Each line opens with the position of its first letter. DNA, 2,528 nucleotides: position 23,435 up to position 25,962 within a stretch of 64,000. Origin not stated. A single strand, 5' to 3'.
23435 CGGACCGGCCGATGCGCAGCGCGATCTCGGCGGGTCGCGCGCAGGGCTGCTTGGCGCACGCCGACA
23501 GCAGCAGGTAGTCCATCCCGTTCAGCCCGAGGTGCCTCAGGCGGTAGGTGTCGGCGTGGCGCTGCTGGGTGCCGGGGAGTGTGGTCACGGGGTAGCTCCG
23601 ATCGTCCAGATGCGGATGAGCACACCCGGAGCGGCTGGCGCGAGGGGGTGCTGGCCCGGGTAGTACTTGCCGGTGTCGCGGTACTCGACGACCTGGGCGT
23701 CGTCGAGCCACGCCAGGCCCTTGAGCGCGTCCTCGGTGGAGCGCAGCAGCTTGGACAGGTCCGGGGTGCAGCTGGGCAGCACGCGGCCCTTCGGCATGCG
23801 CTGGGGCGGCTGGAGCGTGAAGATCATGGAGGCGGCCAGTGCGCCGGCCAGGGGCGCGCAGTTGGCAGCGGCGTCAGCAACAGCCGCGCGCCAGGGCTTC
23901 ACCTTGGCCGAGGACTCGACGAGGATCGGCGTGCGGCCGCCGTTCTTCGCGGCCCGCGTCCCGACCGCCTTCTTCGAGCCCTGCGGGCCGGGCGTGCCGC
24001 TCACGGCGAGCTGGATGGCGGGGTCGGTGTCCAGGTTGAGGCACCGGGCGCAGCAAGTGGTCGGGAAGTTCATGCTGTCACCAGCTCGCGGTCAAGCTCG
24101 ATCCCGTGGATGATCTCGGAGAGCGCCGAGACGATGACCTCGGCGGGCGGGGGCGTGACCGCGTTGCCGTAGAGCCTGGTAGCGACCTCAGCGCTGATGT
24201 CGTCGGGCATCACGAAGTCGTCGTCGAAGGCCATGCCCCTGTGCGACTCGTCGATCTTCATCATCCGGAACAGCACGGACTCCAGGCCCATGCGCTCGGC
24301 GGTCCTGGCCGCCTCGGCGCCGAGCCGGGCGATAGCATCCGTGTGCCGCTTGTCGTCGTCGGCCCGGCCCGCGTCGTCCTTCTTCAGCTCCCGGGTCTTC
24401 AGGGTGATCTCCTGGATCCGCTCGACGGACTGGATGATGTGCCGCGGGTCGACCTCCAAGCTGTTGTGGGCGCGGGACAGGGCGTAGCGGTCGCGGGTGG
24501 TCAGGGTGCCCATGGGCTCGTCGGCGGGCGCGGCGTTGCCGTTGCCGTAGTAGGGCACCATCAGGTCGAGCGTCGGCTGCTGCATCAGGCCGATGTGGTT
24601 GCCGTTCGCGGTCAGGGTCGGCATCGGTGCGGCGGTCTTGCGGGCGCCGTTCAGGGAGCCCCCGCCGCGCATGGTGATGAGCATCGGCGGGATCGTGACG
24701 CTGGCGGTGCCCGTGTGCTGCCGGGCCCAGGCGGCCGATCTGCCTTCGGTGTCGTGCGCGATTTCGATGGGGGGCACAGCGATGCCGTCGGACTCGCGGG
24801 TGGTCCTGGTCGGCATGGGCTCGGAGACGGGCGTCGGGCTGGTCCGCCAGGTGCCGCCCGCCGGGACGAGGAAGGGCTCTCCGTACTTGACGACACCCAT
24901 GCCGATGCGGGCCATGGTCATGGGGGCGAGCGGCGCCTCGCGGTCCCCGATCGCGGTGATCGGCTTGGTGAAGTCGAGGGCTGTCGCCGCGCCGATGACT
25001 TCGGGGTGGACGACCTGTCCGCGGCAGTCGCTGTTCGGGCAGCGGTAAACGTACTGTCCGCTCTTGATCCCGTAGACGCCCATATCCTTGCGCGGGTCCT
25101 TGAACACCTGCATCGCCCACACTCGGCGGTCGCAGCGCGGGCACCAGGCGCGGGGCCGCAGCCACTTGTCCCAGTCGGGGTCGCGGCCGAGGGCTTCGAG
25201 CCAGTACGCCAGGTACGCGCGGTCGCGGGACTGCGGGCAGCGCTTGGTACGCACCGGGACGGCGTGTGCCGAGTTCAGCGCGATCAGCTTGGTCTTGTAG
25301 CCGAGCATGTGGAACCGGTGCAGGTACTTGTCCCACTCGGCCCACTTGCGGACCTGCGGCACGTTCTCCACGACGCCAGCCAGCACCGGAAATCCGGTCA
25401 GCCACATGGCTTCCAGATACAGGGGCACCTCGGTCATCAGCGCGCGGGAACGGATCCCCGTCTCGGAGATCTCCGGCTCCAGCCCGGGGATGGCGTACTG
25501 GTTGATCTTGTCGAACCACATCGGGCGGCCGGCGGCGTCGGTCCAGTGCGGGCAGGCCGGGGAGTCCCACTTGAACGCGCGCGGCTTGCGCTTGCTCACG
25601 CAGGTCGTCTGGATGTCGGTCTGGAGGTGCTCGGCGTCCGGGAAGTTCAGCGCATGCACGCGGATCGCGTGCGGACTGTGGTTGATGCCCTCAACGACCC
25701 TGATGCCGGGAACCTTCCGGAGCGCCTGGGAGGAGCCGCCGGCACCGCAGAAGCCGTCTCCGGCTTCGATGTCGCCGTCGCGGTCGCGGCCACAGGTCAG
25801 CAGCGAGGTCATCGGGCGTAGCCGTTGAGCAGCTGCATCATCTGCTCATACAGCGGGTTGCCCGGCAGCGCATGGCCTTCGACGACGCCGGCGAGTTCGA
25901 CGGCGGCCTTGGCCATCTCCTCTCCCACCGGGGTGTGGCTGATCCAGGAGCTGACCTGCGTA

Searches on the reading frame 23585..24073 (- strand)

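Call 11: search_protein_families(library=pfam, proteins=[window:23585-24073:-], max_evalue=0.001)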
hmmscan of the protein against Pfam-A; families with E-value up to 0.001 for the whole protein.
window:23585-24073:- (162 aa): 1 family
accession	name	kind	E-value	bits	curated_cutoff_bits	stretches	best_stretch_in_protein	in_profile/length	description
PF05866.16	RusA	-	6.2e-08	33.7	22.8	1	43-139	14-114/124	Endodeoxyribonuclease RusA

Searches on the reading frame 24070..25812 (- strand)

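Call 9: search_protein_families(library=phrogs, proteins=[window:24070-25812:-], max_evalue=0.00001)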
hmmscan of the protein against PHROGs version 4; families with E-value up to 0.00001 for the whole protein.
window:24070-25812:- (580 aa): 5 families
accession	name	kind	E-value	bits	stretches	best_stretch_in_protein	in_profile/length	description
phrog_116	-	other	1.2e-31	110.8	1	15-568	208-493/779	DNA methyltransferase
phrog_363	-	other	3.5e-15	56.9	1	17-71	56-108/327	DNA methyltransferase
phrog_5999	-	other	3.6e-09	37.6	1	19-96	7-87/109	DNA methyltransferase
phrog_23072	-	other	1.6e-07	32.2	0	378-445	237-316/400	DNA methyltransferase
phrog_29443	-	unknown function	9.1e-06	26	0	19-96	7-87/273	-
